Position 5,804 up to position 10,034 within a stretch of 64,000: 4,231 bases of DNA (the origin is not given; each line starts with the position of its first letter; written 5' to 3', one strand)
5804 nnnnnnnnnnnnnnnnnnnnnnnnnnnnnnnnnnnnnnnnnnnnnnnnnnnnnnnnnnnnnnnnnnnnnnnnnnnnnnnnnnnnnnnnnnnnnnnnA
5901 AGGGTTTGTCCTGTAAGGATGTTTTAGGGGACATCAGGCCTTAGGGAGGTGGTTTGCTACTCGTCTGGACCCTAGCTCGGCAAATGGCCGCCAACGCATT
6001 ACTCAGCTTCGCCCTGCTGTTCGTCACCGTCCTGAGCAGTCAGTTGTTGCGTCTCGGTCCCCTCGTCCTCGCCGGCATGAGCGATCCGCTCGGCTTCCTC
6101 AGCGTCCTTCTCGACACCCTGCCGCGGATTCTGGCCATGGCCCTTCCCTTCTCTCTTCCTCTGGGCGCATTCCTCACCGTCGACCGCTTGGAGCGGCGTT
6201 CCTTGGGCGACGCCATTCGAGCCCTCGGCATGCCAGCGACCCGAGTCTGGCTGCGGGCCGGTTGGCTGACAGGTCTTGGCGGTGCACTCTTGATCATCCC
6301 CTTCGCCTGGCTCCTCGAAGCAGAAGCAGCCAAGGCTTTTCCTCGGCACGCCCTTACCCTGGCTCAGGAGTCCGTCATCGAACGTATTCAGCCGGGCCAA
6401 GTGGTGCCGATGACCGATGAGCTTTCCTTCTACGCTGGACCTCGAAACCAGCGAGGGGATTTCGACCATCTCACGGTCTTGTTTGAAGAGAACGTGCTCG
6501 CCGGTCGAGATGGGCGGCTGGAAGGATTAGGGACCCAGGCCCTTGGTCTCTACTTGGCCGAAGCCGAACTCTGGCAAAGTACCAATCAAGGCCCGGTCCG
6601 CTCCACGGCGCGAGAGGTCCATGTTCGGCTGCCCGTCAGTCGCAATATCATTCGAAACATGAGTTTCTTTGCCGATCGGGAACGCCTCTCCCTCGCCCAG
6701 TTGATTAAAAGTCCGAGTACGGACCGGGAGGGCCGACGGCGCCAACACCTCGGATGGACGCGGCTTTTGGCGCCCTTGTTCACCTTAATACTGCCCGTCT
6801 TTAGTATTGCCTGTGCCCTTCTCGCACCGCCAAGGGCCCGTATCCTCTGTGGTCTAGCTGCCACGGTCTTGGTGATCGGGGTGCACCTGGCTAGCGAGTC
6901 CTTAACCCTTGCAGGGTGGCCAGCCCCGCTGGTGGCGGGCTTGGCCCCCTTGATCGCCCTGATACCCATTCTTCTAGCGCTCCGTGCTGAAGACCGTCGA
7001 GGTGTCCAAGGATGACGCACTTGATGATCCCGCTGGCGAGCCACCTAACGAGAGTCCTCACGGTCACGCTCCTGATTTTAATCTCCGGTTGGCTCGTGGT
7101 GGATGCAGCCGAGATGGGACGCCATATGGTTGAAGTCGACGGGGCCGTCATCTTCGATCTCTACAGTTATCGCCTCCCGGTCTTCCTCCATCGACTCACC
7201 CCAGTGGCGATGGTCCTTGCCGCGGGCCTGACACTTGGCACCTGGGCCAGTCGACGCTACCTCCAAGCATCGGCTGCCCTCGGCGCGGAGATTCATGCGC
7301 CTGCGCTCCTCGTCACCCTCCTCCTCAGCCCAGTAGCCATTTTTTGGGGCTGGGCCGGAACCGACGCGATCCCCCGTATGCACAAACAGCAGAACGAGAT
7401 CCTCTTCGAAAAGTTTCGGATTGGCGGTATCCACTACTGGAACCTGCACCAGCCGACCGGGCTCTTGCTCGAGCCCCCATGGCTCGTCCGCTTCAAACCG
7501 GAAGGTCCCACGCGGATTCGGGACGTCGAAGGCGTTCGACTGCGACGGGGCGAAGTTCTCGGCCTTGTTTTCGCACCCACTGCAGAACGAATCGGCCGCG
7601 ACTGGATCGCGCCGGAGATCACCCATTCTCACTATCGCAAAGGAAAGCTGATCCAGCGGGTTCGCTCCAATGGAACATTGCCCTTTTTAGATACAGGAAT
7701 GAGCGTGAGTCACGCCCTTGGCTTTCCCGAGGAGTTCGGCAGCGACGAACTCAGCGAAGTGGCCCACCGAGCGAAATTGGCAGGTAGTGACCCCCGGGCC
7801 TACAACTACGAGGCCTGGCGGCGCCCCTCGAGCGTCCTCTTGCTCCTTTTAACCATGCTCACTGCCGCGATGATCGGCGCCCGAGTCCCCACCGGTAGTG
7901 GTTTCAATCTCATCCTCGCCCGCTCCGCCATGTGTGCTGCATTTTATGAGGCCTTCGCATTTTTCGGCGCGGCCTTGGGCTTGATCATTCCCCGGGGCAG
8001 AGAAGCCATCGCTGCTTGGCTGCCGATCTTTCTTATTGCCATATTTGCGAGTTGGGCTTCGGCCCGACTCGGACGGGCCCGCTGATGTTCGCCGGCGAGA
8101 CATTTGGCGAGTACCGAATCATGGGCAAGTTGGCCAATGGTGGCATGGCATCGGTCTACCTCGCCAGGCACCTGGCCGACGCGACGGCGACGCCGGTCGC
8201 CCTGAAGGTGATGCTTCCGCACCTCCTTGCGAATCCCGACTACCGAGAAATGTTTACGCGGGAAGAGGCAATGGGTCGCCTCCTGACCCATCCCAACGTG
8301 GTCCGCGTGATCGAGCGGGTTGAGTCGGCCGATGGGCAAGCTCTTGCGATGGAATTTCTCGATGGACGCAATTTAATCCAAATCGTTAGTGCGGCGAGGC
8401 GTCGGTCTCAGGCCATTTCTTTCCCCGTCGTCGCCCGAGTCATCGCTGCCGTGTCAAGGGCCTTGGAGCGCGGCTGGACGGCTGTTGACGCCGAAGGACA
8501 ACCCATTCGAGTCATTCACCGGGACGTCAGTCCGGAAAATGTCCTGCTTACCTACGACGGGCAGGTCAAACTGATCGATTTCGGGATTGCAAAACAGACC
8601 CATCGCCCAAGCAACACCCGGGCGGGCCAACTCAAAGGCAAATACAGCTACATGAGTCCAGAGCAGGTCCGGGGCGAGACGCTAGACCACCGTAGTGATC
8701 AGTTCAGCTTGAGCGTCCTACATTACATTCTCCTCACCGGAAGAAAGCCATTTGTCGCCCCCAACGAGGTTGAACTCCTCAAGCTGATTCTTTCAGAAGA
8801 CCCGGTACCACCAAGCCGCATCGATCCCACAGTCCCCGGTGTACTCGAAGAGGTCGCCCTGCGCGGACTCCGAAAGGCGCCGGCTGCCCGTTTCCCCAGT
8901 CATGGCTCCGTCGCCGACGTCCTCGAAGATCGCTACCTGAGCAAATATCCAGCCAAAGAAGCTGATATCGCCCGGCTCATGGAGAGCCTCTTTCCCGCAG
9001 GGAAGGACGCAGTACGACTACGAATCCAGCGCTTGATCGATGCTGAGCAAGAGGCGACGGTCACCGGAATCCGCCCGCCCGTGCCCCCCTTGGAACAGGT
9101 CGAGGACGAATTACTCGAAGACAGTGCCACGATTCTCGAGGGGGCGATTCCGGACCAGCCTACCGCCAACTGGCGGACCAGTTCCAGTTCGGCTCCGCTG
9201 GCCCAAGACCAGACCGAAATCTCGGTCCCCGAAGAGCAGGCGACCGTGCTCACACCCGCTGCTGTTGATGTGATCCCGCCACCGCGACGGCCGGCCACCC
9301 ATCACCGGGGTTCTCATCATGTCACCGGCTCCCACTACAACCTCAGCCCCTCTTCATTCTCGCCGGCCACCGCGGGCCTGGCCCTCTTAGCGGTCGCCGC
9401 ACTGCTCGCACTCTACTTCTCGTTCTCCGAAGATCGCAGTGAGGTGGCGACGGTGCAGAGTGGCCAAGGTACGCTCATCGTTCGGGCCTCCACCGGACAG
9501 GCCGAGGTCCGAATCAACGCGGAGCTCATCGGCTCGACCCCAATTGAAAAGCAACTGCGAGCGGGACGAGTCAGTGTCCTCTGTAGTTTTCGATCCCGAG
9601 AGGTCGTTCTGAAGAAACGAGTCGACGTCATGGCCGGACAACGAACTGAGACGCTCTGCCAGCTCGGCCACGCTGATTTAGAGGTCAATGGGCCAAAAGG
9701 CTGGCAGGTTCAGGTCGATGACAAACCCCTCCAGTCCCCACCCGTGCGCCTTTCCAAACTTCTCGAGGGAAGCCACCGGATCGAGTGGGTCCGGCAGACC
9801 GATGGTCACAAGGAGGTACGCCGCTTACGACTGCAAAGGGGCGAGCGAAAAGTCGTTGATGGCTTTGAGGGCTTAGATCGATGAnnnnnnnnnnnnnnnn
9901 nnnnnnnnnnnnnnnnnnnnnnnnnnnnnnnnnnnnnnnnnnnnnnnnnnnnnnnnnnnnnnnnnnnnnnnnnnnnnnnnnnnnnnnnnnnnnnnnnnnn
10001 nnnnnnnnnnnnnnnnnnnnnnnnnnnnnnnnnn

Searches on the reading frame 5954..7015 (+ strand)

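Call 11: search_protein_families(library=pfam, proteins=[window:5954-7015:+], max_evalue=0.01)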
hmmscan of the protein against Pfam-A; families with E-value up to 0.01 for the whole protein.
window:5954-7015:+ (353 aa): 1 family
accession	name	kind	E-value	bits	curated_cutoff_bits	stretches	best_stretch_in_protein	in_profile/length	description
PF03739.19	LptF_LptG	-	4e-19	69.3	27.9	1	7-343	3-350/353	Lipopolysaccharide export system permease LptF/LptG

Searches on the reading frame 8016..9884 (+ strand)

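Call 11: search_protein_families(library=pfam, proteins=[window:8016-9884:+], max_evalue=0.01)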
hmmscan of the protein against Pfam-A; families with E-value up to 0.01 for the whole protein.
window:8016-9884:+ (622 aa): 5 families
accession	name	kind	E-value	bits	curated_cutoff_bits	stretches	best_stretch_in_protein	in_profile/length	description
PF00069.31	Pkinase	-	1.4e-32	113.6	31.7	1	33-259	1-210/263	Protein kinase domain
PF07714.23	PK_Tyr_Ser-Thr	-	2.7e-23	83.1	23.1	1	36-265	4-224/258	Protein tyrosine and serine/threonine kinase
PF01636.29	APH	-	3.4e-07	30.7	23.2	1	95-192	100-197/239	Phosphotransferase enzyme family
PF08308.17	PEGA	-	1.2e-05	25.5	20.8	0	485-521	2-39/71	PEGA domain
PF17667.7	Pkinase_fungal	-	2.6e-05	23.6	24.1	1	165-239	307-383/387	Fungal protein kinase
